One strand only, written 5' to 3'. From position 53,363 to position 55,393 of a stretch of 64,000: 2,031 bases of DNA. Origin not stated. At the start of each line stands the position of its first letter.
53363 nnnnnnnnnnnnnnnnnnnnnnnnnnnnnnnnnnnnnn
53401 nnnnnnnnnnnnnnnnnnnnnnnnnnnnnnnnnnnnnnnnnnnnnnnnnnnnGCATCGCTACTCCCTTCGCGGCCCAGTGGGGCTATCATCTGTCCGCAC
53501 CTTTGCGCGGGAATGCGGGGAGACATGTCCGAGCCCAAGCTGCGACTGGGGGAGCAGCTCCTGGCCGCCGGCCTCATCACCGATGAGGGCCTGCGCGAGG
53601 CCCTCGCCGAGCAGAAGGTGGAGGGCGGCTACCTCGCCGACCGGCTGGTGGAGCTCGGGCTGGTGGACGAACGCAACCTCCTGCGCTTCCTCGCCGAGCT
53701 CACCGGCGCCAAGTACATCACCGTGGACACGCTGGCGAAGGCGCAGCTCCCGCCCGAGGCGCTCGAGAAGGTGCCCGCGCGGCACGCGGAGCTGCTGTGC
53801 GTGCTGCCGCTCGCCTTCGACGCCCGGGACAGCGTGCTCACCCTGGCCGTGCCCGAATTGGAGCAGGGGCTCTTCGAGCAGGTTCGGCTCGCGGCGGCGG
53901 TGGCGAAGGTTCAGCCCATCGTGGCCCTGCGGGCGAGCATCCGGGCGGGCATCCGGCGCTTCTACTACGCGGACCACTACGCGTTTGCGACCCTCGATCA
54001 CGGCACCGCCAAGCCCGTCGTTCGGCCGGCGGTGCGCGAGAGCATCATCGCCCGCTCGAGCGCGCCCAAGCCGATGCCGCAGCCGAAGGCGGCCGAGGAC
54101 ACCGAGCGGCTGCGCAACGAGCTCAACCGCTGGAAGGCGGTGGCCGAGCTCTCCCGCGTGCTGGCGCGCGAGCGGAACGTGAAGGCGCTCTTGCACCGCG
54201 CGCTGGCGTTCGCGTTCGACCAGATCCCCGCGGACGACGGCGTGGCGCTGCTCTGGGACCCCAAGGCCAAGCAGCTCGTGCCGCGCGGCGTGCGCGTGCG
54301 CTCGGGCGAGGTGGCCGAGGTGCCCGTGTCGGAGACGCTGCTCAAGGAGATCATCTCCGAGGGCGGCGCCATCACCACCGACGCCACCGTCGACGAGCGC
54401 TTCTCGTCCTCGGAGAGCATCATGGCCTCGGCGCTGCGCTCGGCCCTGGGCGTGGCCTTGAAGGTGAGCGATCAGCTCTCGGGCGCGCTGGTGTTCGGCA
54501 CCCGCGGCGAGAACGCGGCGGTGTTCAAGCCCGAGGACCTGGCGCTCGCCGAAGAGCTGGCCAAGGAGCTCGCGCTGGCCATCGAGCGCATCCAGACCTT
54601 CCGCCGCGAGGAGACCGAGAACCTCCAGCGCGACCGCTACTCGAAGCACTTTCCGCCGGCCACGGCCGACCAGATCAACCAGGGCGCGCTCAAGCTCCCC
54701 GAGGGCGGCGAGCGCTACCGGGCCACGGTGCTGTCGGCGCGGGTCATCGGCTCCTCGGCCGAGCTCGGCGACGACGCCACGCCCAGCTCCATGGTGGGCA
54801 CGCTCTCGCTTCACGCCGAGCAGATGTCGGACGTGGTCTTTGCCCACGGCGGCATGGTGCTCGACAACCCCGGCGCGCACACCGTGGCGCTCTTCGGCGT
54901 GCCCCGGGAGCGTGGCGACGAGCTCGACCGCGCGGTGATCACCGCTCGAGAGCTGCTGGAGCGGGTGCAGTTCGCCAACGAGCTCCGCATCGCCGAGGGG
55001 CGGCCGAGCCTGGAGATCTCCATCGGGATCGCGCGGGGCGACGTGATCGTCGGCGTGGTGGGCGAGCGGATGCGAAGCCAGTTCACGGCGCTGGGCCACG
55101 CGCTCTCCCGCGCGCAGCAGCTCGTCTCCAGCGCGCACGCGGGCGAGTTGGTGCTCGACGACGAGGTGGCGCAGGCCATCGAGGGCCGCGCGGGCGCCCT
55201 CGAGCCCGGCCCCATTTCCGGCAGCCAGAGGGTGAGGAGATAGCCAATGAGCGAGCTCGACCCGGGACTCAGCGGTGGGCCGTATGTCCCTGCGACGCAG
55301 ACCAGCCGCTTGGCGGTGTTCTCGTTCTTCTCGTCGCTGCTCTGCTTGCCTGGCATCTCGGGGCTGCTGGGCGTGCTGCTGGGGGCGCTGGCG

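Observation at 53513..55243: Predicted c-di-GMP-binding MshEN domain fused to GAF and a catalytically degenerate cyclase domain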

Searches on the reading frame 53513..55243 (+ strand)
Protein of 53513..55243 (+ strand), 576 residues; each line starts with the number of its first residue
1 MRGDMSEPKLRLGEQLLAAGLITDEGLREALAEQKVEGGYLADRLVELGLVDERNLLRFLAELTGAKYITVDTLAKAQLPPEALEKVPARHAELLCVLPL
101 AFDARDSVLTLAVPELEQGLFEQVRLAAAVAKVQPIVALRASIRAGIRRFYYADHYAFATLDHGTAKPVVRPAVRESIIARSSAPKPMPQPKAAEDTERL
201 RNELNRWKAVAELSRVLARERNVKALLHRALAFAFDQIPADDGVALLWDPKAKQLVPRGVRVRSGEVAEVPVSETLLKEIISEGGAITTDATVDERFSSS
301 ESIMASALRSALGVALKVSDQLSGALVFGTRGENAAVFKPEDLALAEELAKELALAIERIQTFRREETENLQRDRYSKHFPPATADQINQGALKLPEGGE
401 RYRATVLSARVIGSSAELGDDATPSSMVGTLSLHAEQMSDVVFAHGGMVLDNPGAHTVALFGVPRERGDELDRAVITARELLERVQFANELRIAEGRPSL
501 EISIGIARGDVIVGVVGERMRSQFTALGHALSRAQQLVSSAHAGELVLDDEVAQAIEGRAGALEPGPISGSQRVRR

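Call 3: search_protein_families(library=pfam, proteins=[window:53513-55243:+], max_evalue=1)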
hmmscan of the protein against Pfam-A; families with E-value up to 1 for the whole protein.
window:53513-55243:+ (576 aa): 5 families
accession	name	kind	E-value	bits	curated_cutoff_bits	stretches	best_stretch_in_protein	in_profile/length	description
PF13492.12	GAF_3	-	9.7e-10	39.4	27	1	223-359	2-129/129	GAF domain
PF01590.32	GAF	-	3.1e-08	34.7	22.4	1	225-357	4-133/133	GAF domain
PF13185.12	GAF_2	-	4.1e-08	34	28.6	1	221-358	2-136/136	GAF domain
PF00211.25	Guanylate_cyc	-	4.5e-07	30.1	21.9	1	412-556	16-155/183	Adenylate and Guanylate cyclase catalytic domain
PF05157.20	MshEN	-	1.1e-05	25.8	23.1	1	75-154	9-87/90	MshEN domain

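Call 4: search_protein_families(library=ncbifam, proteins=[window:53513-55243:+], max_evalue=1)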
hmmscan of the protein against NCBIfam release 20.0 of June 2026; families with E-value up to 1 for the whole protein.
window:53513-55243:+ (576 aa): 8 families
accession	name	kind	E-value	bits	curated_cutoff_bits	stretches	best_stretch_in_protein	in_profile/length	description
NF053729.1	c-di-GMP_motif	domain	7.2e-14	51.3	38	1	11-62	1-52/53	cyclic di-GMP-binding domain-containing protein, MshE-related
NF008411.1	PRK11234.1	equivalog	4.1e-10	38.7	1170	1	11-155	483-621/723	cyclic di-3',5'-guanylate-activated glycosyltransferase NfrB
TIGR03903.1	TOMM_kin_cyc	equivalog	1.2e-06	26.6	705.75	1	386-561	270-441/1267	TOMM system kinase/cyclase fusion protein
TIGR01817.1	nifA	equivalog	1.6e-06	27.2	528.85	1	207-374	4-174/534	nif-specific transcriptional activator NifA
NF012033.0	PRK15489.1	equivalog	1.6e-05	23.3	537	1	7-178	488-645/703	glycosyl transferase family protein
TIGR02538.1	type_IV_pilB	equivalog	0.00021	20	675.65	1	12-156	2-141/564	type IV-A pilus assembly ATPase PilB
TIGR00069.1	hisD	equivalog_domain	0.1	11.8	243.8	1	342-412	42-113/393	histidinol dehydrogenase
NF041606.1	dguan_cyc_DgcA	equivalog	0.26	10.2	370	1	272-371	84-183/340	diguanylate cyclase DgcA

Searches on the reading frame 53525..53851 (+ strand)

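Call 78: search_protein_families(library=ncbifam, proteins=[window:53525-53851:+], max_evalue=1)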
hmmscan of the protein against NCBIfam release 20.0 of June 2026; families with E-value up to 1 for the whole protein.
seq(109 aa): 5 families
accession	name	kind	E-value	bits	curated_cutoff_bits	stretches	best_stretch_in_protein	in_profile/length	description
NF053729.1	c-di-GMP_motif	domain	3.1e-15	55.7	38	1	7-58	1-52/53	cyclic di-GMP-binding domain-containing protein, MshE-related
NF008411.1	PRK11234.1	equivalog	3.5e-09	35.6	1170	1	7-105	483-577/723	cyclic di-3',5'-guanylate-activated glycosyltransferase NfrB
NF012033.0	PRK15489.1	equivalog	0.00077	17.7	537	1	5-71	490-556/703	glycosyl transferase family protein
TIGR02538.1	type_IV_pilB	equivalog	0.0054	15.4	675.65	1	8-96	2-87/564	type IV-A pilus assembly ATPase PilB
TIGR03029.1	EpsG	equivalog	0.09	11.9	313.8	1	6-31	32-57/274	chain length determinant protein tyrosine kinase EpsG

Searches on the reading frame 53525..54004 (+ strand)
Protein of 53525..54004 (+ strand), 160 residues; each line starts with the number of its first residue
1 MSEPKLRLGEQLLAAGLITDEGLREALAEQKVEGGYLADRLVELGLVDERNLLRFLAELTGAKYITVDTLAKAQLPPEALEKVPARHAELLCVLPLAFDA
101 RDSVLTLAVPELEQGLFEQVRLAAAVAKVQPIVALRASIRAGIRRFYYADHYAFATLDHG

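Call 69: search_solved_structures(query=window:53525-54004:+, max_evalue=0.1, show_alignments=3)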
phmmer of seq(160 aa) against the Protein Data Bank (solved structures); distinct sequences matched with E-value up to 0.1: 16.
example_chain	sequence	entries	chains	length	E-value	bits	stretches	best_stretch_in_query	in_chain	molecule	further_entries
6f8l_G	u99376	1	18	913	1.1e-20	77.7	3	7-109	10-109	Type IV pilus assembly protein PilF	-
9g1w_A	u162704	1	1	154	2.2e-12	50.8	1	7-120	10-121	Type IV pilus assembly ATPase PilB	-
5htl_A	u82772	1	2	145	2.6e-08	37.6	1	5-108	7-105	MSHA biogenesis protein MshE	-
3jc8_Ba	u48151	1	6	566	7.6e-07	32.9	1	7-148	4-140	Type IV-A pilus assembly ATPase PilB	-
5zfr_A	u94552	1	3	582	9.4e-07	32.6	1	6-148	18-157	Type IV pilus biogenesis ATPase PilB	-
8pfa_A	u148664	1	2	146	8.6e-06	29.5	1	4-70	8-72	c-di-GMP binding domain of the ATPase enzyme PilF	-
5tsg_B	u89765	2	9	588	1e-05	29.3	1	6-148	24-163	Type IV pilus biogenesis ATPase PilB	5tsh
6olj_C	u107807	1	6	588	1e-05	29.2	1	6-148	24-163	Type IV pilus biogenesis ATPase PilB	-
8pdk_A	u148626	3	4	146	2.3e-05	28.1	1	4-108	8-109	c-di-GMP binding domain of the ATPase enzyme PilF | ATP-binding motif-containing protein pilF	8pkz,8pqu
6ejf_J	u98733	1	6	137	2.6e-05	27.9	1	5-70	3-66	Type IV pilus assembly protein PilF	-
9glg_A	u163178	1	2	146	3.7e-05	27.4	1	4-108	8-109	ATP-binding motif-containing protein pilF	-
9gl5_A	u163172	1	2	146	7.2e-05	26.5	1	4-108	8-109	ATP-binding motif-containing protein pilF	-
8pe0_A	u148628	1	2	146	9.3e-05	26.1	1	5-108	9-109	c-di-GMP binding domain of the ATPase enzyme PilF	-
6ejf_G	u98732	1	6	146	0.00028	24.6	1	7-147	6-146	Type IV pilus assembly protein PilF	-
2d27_A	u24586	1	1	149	0.011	19.4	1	6-147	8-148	type II secretion ATPase XpsE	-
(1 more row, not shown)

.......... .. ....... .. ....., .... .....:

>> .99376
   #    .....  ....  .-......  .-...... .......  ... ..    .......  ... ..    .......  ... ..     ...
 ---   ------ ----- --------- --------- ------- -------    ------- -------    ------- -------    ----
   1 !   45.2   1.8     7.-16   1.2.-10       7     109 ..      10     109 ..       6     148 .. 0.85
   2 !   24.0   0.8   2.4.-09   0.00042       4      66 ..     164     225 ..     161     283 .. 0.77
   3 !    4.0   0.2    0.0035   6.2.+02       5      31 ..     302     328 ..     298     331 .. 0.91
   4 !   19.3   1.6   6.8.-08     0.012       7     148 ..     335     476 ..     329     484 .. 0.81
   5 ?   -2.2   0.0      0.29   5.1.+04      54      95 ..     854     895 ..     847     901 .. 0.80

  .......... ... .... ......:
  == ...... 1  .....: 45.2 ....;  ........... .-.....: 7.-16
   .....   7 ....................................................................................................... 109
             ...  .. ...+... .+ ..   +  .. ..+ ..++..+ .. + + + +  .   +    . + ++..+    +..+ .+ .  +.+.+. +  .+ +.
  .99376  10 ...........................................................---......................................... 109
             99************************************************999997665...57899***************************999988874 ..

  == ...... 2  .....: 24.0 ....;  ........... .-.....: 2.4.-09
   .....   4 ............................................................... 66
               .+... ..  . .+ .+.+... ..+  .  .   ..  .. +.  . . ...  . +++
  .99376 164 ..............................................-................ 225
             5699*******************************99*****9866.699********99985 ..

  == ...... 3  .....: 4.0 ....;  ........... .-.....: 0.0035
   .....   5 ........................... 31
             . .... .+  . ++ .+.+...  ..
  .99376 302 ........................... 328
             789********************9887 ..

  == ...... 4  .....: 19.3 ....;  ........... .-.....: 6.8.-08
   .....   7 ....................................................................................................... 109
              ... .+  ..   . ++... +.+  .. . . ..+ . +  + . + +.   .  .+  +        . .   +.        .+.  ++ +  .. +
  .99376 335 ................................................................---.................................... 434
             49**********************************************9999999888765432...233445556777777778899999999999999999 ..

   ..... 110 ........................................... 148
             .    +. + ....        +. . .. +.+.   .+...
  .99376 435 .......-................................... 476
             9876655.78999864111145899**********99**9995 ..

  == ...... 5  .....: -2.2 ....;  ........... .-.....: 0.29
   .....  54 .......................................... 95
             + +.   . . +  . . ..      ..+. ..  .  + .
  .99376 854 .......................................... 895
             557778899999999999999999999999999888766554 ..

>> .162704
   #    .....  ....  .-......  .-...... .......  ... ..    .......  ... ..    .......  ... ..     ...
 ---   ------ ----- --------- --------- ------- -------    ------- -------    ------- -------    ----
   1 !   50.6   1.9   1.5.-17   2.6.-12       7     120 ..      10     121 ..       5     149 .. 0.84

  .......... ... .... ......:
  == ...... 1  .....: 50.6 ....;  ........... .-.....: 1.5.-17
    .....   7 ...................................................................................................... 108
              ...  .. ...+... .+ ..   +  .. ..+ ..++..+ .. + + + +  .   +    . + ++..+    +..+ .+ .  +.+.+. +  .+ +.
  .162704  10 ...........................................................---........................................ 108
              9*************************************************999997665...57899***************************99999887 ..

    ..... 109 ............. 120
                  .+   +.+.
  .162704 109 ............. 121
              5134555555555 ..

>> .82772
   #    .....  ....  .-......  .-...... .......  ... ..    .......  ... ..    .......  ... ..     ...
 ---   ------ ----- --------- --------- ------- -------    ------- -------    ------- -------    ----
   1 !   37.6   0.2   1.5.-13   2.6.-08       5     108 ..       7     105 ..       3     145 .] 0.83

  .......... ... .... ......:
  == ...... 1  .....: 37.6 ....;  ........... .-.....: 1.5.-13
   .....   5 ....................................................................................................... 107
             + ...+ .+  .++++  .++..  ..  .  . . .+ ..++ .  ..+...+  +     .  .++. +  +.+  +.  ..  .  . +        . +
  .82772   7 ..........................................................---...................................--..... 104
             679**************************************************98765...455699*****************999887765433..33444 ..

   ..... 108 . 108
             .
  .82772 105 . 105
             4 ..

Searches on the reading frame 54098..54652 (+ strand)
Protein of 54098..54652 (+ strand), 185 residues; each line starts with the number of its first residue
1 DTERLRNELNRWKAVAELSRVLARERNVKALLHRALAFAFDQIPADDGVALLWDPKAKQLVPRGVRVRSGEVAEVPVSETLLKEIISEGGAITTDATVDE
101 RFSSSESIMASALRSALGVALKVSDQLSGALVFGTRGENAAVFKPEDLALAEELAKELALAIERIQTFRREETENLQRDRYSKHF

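Call 68: search_solved_structures(query=window:54098-54652:+, max_evalue=0.1, show_alignments=1)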
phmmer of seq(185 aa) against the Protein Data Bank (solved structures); distinct sequences matched with E-value up to 0.1: 0.

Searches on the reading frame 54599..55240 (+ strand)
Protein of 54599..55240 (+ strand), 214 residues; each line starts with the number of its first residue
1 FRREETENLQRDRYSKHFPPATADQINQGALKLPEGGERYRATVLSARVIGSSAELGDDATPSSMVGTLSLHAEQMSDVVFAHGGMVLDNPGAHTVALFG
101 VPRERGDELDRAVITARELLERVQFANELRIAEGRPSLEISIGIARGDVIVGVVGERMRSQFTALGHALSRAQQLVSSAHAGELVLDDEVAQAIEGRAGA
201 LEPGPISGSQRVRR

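Call 6: search_solved_structures(query=window:54599-55240:+, max_evalue=1, show_alignments=5)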
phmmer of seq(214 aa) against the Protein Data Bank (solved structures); distinct sequences matched with E-value up to 1: 41.
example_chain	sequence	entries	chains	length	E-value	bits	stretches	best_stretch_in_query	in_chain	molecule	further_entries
2w01_A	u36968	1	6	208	1e-14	58.4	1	36-194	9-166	ADENYLATE CYCLASE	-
6fht_A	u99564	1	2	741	3.9e-14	56.4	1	24-194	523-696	Bacteriophytochrome,Adenylate cyclase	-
1yk9_A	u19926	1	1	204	3.1e-10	43.7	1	41-196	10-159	Adenylate cyclase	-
4p2f_A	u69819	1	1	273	6.5e-10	42.6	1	38-196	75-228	Adenylate cyclase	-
4p2m_A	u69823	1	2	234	1.7e-09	41.3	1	38-196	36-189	Adenylate cyclase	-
1wc1_A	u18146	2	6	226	1.9e-09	41.1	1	37-194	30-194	ADENYLATE CYCLASE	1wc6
4p2x_A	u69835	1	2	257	2.1e-09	41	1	38-196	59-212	Adenylate cyclase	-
7yz9_A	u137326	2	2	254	2.3e-09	40.9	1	38-196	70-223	Adenylate cyclase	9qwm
1wc0_A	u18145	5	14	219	2.8e-09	40.6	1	42-194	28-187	ADENYLATE CYCLASE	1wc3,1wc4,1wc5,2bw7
4oya_A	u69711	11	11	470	3.6e-09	40.2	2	59-190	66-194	Adenylate cyclase type 10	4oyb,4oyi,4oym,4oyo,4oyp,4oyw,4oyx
4clf_A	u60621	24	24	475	3.7e-09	40.2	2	59-190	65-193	ADENYLATE CYCLASE TYPE 10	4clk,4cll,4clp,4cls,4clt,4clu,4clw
4cm2_A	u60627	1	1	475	3.7e-09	40.2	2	59-190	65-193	ADENYLATE CYCLASE TYPE 10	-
4cm0_A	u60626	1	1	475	3.7e-09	40.2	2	59-190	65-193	SOLUBLE ADENYLYL CYCLASE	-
3r5g_A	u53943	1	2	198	4.9e-09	39.8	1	39-195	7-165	CyaB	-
7yzi_A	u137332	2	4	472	9.1e-09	38.9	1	38-196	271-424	Adenylate cyclase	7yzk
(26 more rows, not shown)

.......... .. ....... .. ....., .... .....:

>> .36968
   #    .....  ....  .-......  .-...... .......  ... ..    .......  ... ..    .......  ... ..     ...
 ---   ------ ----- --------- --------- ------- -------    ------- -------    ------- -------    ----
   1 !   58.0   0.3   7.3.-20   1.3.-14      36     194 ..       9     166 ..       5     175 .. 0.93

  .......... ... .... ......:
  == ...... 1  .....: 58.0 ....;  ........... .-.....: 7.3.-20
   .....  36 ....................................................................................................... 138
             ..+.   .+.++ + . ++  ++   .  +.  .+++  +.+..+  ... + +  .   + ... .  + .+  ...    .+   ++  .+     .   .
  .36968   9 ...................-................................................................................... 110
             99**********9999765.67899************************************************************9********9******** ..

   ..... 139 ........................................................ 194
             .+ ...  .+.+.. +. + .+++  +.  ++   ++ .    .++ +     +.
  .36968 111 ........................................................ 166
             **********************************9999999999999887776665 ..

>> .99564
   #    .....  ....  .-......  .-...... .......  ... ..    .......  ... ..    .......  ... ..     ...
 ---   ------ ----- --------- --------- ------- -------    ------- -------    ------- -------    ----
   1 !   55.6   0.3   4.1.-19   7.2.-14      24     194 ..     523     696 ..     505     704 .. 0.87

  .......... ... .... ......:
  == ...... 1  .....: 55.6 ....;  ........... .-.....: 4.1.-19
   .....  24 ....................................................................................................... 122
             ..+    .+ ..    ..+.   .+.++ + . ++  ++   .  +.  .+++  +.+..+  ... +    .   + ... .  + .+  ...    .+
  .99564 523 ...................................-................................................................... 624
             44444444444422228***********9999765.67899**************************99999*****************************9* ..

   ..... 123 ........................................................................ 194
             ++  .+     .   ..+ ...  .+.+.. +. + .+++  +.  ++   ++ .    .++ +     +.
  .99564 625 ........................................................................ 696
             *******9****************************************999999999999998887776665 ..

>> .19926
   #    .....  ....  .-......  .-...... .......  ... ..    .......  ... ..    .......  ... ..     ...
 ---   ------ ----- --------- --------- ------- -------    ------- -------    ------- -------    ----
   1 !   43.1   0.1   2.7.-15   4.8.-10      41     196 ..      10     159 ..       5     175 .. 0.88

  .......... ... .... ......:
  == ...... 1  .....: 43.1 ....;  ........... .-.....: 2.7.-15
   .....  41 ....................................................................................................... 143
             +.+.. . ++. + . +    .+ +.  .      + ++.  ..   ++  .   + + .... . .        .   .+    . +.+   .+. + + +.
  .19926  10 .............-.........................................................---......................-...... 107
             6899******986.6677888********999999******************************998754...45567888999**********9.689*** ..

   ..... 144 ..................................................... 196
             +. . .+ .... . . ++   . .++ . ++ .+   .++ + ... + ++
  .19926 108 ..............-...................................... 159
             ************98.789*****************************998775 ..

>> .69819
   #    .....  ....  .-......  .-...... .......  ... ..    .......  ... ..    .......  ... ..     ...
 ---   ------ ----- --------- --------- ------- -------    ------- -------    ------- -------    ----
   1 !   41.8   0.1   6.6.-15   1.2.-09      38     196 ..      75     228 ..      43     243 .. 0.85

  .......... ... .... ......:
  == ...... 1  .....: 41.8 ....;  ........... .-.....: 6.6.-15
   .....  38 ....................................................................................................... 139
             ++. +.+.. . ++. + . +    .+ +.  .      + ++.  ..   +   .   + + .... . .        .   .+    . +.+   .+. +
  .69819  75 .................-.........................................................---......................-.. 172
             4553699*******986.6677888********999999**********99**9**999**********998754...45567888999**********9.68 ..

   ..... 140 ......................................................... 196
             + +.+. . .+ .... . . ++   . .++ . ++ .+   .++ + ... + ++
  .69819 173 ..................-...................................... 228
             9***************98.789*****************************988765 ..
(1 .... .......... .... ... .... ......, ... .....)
